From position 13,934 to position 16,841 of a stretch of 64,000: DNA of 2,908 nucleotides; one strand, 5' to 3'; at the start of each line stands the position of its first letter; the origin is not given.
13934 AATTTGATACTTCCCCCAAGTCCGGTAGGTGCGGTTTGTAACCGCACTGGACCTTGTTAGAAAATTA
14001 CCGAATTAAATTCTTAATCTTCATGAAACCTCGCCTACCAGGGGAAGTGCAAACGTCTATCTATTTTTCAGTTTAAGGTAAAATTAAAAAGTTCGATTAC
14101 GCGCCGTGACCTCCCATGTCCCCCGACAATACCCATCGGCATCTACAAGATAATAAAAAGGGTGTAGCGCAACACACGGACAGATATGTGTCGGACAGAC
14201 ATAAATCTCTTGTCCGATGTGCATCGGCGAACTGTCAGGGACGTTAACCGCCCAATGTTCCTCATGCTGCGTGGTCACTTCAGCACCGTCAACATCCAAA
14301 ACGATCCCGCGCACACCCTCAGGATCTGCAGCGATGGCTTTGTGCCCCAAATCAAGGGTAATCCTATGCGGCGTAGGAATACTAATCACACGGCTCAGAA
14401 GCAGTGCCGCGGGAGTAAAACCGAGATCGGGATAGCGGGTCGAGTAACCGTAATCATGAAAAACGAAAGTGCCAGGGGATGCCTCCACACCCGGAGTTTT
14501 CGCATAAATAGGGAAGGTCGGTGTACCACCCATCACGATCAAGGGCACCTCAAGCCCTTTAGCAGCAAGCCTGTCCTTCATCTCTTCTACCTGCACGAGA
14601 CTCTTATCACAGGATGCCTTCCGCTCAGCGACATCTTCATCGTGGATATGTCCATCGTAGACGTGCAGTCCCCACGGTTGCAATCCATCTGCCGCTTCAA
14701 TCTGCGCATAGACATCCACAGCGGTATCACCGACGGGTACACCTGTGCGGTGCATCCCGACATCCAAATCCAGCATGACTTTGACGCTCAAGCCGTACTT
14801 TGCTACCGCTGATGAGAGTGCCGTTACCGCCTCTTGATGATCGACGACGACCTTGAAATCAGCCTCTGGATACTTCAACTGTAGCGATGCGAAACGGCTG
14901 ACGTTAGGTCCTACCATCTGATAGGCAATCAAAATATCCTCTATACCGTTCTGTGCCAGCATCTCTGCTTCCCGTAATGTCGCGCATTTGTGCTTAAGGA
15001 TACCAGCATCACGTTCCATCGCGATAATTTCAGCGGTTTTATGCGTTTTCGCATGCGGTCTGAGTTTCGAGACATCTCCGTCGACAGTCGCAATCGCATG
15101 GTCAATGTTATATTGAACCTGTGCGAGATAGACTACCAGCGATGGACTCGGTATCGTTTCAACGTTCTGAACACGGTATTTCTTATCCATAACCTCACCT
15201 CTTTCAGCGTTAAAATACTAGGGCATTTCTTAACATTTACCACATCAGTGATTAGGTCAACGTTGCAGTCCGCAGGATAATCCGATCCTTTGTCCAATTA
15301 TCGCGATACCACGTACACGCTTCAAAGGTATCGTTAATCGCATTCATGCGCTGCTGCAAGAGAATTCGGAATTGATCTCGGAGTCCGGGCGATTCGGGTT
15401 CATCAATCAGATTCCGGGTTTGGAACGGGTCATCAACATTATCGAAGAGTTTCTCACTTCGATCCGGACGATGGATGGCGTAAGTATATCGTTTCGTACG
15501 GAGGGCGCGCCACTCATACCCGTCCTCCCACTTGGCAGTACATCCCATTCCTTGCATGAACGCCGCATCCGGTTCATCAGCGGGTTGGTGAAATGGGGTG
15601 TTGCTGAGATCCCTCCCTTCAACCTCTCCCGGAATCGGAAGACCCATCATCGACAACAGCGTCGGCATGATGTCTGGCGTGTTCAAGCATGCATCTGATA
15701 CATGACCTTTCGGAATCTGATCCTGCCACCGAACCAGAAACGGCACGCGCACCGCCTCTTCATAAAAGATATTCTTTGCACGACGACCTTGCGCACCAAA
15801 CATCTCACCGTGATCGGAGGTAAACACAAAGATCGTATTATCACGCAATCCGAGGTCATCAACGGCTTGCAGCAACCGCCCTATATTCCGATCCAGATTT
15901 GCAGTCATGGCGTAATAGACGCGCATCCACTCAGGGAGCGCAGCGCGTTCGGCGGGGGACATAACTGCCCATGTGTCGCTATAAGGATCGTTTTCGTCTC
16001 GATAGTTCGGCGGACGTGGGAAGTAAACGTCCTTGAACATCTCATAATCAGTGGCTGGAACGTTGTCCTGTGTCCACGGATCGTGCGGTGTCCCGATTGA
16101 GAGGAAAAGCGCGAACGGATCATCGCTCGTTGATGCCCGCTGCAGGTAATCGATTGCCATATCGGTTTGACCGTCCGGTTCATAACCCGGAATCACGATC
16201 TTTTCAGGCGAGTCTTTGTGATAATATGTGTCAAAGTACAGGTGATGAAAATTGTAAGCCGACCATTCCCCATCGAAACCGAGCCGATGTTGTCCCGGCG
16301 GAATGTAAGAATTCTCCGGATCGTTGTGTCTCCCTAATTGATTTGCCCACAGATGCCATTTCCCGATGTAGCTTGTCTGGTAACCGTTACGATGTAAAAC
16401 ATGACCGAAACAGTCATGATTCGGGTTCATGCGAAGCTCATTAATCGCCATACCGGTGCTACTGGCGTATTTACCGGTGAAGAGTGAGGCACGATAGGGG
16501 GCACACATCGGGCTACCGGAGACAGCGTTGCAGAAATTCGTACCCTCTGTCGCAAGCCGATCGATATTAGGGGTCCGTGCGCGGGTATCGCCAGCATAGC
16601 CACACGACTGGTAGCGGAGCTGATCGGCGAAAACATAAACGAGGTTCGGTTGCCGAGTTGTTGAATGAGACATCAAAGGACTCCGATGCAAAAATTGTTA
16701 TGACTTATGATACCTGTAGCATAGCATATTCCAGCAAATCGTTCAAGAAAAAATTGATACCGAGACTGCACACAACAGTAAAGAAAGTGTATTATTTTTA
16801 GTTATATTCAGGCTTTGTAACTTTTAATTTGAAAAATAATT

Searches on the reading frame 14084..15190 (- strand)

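Call 44: search_protein_families(library=ncbifam, proteins=[window:14084-15190:-], max_evalue=0.00001)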
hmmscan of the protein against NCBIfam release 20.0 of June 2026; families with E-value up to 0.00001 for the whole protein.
window:14084-15190:- (368 aa): 2 families
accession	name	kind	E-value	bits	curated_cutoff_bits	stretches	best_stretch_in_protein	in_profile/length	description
NF045642.2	HdxyAspAldBhcC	equivalog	6.1e-45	154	690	1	10-368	24-387/387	3-hydroxy-D-aspartate aldolase BhcC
TIGR00492.1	alr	equivalog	7.7e-07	28.3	168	1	48-175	38-159/369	alanine racemase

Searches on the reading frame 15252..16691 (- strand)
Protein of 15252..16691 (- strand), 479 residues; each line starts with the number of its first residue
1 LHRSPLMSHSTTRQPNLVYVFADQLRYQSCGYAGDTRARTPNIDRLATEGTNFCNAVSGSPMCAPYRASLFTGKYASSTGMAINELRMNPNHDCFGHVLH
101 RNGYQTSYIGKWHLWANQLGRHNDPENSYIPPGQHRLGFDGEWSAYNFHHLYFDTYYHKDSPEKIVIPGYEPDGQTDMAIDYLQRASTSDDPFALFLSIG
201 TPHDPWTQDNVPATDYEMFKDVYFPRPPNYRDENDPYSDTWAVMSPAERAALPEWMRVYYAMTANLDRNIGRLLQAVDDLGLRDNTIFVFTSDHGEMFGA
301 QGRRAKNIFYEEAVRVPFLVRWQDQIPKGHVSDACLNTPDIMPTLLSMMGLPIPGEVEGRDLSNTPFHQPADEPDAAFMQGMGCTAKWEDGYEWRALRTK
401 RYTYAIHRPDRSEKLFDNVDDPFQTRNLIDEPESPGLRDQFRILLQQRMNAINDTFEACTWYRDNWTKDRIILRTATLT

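Call 44: search_protein_families(library=ncbifam, proteins=[window:15252-16691:-], max_evalue=0.00001)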
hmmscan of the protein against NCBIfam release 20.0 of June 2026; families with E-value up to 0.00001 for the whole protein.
window:15252-16691:- (479 aa): 5 families
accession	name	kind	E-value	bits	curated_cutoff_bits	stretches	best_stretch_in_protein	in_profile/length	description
NF010322.0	PRK13759.1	equivalog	1.8e-62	211.5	481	2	177-447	187-455/486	arylsulfatase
TIGR03417.1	chol_sulfatase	equivalog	3.6e-50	171.3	433.45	1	14-450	2-441/500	choline-sulfatase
NF045661.1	HdlasePehA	equivalog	1.8e-35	122.5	900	2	258-362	283-388/506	phosphoric/sulfuric ester hydrolase PehA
NF052527.1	Mn_arylsulf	exception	1.7e-28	99.8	850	2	14-117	1-106/479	manganese-dependent arylsulfatase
NF038282.1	LapC_YejM_PbgA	exception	1.2e-06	27.1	825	1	256-347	411-498/584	LPS biosynthesis-modulating metalloenzyme YejM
